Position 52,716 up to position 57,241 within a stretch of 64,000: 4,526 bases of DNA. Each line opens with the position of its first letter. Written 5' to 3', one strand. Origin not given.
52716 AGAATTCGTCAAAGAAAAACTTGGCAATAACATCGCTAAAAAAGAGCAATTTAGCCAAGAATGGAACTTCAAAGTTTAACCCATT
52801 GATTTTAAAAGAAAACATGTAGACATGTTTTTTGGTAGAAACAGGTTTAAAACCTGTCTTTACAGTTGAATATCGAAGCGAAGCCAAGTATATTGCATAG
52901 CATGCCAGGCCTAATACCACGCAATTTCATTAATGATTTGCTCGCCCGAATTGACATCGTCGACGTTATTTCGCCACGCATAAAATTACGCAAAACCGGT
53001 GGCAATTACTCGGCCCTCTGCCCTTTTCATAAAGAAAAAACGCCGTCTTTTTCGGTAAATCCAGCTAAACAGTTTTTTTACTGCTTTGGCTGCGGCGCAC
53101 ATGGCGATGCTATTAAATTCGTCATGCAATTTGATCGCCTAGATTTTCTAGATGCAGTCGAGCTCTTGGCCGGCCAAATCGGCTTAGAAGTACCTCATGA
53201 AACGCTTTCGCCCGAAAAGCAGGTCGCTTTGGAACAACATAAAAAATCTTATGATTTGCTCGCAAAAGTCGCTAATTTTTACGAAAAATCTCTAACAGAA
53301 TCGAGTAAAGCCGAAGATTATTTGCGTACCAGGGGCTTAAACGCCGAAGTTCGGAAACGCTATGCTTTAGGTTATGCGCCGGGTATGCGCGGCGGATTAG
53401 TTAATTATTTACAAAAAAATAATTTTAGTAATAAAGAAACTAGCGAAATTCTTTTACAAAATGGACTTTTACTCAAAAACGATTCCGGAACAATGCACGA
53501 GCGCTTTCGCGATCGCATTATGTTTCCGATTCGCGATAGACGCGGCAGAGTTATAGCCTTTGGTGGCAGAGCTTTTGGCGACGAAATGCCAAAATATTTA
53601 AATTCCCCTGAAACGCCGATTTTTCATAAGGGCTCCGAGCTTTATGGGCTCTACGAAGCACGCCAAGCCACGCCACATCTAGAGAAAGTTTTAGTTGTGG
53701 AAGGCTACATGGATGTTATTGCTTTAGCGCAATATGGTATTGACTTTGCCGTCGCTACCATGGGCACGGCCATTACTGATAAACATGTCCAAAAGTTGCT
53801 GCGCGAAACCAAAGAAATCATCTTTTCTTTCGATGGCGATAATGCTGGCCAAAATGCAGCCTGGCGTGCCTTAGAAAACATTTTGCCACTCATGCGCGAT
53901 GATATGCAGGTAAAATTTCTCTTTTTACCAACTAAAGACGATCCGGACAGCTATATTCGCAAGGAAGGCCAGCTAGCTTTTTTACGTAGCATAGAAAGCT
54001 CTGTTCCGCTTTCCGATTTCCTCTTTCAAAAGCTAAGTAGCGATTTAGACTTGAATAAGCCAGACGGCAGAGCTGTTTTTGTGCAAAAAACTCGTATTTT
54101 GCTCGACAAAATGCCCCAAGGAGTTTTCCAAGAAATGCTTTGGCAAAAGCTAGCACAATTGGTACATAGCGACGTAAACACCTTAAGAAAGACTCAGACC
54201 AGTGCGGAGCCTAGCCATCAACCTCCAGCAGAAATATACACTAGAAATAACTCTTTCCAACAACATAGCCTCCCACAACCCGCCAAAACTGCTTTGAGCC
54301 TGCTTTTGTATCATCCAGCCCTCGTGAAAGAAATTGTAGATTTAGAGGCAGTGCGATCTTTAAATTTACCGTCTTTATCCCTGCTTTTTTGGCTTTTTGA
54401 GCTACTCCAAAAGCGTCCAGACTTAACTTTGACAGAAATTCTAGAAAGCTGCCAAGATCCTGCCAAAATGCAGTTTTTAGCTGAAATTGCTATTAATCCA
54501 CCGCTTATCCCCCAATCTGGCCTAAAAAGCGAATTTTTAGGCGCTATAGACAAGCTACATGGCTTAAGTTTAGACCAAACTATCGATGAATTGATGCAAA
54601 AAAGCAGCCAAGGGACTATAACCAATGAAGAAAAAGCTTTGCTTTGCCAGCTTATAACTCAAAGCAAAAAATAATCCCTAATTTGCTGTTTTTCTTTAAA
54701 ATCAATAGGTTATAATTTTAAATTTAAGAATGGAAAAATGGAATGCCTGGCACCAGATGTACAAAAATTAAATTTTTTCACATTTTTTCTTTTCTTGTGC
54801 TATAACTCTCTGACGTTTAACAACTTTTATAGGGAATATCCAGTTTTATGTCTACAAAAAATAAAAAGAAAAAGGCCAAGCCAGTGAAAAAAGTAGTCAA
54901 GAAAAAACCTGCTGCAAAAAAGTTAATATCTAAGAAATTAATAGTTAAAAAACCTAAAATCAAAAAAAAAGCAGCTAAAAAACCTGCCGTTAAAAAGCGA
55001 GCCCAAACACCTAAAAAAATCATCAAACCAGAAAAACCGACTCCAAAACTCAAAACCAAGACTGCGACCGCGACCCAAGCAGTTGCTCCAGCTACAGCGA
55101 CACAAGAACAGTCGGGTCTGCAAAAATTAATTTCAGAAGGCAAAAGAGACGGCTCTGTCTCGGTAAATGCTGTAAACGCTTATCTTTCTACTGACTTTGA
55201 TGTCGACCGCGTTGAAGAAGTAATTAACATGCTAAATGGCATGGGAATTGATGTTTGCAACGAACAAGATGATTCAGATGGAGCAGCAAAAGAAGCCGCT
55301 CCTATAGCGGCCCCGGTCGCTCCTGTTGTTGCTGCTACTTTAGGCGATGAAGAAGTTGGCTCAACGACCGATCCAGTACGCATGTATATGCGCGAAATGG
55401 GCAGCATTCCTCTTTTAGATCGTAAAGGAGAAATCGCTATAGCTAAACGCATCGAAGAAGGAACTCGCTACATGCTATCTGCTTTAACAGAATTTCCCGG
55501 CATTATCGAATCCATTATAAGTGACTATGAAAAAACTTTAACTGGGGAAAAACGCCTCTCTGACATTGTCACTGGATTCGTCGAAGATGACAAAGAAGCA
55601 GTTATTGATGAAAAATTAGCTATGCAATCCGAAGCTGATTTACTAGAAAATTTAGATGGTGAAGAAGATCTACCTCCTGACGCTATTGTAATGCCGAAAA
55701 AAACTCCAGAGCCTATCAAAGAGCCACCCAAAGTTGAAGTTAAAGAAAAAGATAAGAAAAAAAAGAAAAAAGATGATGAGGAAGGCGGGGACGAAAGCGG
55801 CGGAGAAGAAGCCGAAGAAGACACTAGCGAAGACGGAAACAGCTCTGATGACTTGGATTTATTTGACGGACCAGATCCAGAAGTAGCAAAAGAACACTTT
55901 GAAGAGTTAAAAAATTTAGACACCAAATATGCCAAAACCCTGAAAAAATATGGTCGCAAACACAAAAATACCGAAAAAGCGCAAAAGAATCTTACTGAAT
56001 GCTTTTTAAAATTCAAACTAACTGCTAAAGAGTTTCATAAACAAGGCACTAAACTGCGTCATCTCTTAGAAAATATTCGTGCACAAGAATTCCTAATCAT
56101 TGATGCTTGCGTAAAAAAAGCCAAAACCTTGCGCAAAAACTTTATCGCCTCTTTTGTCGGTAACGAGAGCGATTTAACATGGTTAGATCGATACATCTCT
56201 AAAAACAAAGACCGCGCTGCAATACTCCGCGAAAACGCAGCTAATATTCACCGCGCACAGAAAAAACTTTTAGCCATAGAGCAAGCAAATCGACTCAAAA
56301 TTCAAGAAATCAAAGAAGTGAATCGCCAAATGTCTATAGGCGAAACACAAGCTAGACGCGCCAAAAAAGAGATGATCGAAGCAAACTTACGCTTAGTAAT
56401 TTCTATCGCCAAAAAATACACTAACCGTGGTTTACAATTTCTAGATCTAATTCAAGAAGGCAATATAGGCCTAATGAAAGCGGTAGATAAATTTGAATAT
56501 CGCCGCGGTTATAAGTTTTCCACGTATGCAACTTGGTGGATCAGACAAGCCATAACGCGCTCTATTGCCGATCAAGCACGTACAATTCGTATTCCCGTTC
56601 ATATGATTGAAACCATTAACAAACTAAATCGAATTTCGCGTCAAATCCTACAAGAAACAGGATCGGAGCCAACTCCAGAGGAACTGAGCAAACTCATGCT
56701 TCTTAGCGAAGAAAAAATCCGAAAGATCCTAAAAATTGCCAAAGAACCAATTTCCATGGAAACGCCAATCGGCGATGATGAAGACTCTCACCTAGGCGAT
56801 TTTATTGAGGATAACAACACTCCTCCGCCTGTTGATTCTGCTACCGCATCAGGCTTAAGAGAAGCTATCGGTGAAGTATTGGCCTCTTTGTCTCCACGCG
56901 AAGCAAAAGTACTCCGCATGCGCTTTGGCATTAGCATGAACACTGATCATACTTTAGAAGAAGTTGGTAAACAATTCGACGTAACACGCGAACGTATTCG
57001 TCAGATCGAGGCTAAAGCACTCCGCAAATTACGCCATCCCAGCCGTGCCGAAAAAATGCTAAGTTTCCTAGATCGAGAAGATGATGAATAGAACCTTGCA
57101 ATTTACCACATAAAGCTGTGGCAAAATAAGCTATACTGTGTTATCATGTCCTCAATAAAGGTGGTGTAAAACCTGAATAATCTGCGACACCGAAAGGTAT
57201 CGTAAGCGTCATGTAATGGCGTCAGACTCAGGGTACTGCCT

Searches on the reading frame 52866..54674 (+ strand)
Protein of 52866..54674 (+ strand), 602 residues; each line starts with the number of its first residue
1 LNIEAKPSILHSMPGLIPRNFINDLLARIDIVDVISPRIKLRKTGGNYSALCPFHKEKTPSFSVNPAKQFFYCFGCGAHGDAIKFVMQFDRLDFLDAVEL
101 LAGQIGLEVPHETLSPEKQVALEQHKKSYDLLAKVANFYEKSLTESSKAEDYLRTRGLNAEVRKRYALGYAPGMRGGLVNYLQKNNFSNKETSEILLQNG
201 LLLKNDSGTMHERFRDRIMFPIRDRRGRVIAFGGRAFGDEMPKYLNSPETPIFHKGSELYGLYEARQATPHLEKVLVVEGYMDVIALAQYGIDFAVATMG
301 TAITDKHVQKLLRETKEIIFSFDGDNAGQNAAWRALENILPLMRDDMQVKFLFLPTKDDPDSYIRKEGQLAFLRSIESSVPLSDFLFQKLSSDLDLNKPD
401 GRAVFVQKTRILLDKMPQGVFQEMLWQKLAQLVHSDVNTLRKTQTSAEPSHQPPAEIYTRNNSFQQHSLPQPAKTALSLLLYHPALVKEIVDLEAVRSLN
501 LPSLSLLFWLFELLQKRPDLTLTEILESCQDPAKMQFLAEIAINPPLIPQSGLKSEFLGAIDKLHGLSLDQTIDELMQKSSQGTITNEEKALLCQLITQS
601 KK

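Call 93: search_protein_families(library=ncbifam, proteins=[window:52866-54674:+], max_evalue=0.00001)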
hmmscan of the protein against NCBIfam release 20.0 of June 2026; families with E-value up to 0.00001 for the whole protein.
window:52866-54674:+ (602 aa): 3 families
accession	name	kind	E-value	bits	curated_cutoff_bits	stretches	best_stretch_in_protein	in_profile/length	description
TIGR01391.1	dnaG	equivalog_domain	2.1e-143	478.1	283.6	1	17-432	2-413/414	DNA primase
NF006382.0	PRK08624.1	equivalog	1.4e-10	40.5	440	1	211-324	177-299/373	hypothetical protein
NF003108.1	PRK04031.1-1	equivalog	1.5e-08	34.3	300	1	273-329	164-218/419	DNA primase DnaG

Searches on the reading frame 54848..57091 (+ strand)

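Call 93: search_protein_families(library=ncbifam, proteins=[window:54848-57091:+], max_evalue=0.00001)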
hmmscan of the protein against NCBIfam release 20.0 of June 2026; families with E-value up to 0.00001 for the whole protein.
window:54848-57091:+ (747 aa): 46 families (the best 25 are shown)
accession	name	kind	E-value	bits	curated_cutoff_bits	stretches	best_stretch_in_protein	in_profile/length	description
NF004208.0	PRK05658.1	equivalog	1.4e-235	784.1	555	1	70-742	6-630/631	RNA polymerase sigma factor RpoD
NF006666.0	PRK09210.1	equivalog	6.1e-143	476.6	572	2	366-742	13-370/370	RNA polymerase sigma factor RpoD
NF041931.2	MzaA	equivalog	1.3e-133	447.4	800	1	82-743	230-716/726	MZA anti-phage system associated sigma-70 family RNA polymerase sigma factor MzaA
NF004562.0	PRK05901.1-4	equivalog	1.7e-128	429.6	779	2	394-745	206-557/571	RNA polymerase sigma factor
NF004561.0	PRK05901.1-3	equivalog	2.1e-120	403.4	582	2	489-742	284-537/537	RNA polymerase sigma factor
TIGR02393.1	RpoD_Cterm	equivalog_domain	9.3e-118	392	354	1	505-741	1-237/238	RNA polymerase sigma factor RpoD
NF004560.0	PRK05901.1-1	equivalog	2.1e-113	380.1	711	2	488-742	262-516/516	RNA polymerase sigma factor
NF005643.0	PRK07406.1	equivalog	2.1e-105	353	500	1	483-737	139-392/397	RNA polymerase sigma factor RpoD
NF005920.0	PRK07921.1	subfamily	8.9e-100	333.9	464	1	491-739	77-325/328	RNA polymerase sigma factor SigB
TIGR02997.1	Sig70-cyanoRpoD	subfamily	1.7e-99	332.8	384.5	1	461-729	35-298/298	RNA polymerase sigma factor, RpoD/SigA family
NF004565.0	PRK05901.2-3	equivalog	6.3e-92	309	484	1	483-741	232-499/501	RNA polymerase sigma factor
NF005785.0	PRK07598.1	equivalog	1.1e-91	307.8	554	2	484-742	154-412/415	RNA polymerase sigma factor SigC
NF004566.0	PRK05901.2-4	equivalog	3e-86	290.4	531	1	472-745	158-447/448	RNA polymerase sigma factor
TIGR02394.1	rpoS_proteo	equivalog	2.5e-84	283.1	378.7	1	466-731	11-273/285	RNA polymerase sigma factor RpoS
NF004615.0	PRK05949.1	subfamily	5.7e-84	281.8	530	1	474-730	66-316/327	RNA polymerase sigma factor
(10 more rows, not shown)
